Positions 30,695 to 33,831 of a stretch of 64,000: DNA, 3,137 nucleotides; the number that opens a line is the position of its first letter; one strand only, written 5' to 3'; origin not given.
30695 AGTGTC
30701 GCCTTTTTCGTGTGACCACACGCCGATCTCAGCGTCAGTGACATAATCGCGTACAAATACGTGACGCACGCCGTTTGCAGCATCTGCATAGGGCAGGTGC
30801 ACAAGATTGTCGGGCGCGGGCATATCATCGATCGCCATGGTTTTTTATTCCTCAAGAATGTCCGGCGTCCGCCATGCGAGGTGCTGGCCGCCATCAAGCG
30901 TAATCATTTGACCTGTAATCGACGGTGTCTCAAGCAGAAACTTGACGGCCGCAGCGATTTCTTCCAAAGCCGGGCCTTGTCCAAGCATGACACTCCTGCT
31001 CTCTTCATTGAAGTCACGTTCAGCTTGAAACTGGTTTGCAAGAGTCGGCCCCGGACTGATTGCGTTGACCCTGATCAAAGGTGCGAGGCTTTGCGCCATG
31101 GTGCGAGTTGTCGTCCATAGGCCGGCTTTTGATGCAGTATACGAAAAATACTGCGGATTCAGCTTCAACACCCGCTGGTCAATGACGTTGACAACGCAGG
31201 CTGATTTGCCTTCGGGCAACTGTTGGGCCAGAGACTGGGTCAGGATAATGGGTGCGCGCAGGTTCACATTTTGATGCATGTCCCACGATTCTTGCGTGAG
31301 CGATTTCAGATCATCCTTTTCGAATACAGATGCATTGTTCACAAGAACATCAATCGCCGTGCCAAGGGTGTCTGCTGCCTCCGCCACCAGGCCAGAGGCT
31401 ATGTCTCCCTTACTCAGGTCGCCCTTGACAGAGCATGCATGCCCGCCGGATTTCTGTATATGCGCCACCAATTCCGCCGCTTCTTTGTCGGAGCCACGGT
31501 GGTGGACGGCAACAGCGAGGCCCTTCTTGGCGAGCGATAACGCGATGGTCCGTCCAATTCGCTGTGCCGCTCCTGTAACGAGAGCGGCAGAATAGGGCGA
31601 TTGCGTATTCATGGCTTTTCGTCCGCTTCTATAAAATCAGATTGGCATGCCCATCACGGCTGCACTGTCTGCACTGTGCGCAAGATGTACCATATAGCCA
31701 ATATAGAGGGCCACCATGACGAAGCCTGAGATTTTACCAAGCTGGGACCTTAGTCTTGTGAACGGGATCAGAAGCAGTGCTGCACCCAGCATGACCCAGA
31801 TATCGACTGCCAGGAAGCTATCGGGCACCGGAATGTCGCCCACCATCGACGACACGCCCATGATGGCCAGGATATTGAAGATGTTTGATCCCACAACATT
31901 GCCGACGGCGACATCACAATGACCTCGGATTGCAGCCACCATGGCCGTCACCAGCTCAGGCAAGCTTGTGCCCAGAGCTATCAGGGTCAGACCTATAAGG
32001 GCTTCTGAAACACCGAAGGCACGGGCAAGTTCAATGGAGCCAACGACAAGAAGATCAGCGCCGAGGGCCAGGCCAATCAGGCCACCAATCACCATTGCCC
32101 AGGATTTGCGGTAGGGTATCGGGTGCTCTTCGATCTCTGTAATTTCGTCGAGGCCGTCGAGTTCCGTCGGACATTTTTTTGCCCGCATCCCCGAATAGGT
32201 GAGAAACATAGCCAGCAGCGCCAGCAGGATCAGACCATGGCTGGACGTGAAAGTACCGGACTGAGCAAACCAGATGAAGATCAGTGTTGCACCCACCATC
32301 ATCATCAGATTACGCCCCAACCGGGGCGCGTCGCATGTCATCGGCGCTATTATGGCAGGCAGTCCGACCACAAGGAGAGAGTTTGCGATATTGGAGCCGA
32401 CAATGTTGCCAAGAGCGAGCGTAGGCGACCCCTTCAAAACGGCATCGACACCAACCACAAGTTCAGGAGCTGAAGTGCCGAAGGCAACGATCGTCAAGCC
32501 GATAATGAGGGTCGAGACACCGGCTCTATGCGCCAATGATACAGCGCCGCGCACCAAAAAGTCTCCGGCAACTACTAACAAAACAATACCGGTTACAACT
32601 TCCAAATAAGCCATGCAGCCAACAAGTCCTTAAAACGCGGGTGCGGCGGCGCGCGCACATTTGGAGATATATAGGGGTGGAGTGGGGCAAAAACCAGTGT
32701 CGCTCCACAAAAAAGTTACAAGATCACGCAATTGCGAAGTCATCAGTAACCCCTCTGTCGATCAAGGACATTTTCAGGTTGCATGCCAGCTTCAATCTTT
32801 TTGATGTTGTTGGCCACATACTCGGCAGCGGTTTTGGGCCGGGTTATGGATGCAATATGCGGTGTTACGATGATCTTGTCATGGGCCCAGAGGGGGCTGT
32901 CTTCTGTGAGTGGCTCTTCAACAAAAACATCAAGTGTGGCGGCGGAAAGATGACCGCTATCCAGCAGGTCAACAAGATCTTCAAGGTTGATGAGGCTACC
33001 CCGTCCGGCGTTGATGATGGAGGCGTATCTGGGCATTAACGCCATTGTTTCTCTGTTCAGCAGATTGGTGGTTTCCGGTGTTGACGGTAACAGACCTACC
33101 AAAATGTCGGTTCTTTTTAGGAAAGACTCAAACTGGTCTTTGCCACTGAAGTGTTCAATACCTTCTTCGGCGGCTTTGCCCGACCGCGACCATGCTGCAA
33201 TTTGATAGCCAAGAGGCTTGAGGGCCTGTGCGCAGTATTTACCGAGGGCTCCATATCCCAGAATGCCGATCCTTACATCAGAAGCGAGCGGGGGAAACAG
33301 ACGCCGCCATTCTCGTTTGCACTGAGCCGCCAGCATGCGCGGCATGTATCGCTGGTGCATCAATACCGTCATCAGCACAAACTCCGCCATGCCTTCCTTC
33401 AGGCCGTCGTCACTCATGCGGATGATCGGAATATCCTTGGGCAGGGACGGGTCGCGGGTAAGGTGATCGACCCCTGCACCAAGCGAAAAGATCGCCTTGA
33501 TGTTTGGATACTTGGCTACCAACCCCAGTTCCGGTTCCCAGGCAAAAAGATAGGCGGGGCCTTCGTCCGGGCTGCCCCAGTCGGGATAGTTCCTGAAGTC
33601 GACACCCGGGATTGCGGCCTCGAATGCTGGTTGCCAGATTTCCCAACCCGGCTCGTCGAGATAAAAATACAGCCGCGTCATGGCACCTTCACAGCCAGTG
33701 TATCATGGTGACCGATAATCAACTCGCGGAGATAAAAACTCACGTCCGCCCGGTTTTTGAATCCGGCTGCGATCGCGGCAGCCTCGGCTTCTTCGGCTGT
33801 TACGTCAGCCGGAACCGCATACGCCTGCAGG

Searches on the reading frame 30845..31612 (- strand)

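Call 69: search_protein_families(library=pfam, proteins=[window:30845-31612:-], max_evalue=0.00001)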
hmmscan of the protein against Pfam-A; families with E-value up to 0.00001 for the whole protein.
window:30845-31612:- (255 aa): 3 families
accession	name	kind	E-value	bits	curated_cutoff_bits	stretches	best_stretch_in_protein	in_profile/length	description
PF13561.12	adh_short_C2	-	9.2e-38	130.6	27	1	14-244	1-236/236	Enoyl-(Acyl carrier protein) reductase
PF00106.31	adh_short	-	2.9e-37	128.5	26.6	1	9-198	2-190/195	short chain dehydrogenase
PF08659.16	KR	-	7.9e-08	32.9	22.6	1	10-130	3-125/180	KR domain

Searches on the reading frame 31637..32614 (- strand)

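Call 69: search_protein_families(library=pfam, proteins=[window:31637-32614:-], max_evalue=0.00001)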
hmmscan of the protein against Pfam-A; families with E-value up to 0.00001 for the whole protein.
window:31637-32614:- (325 aa): 1 family
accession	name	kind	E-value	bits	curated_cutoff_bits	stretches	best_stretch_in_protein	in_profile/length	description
PF01699.29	Na_Ca_ex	-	1e-61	207.7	24.9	2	171-310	2-148/151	Sodium/calcium exchanger protein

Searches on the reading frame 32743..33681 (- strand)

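Call 69: search_protein_families(library=pfam, proteins=[window:32743-33681:-], max_evalue=0.00001)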
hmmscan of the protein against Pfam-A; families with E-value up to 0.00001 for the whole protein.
window:32743-33681:- (312 aa): 1 family
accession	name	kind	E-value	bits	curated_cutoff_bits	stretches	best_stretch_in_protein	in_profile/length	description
PF02826.25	2-Hacid_dh_C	-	5.1e-45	153.5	25.1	1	104-277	2-178/178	D-isomer specific 2-hydroxyacid dehydrogenase, NAD binding domain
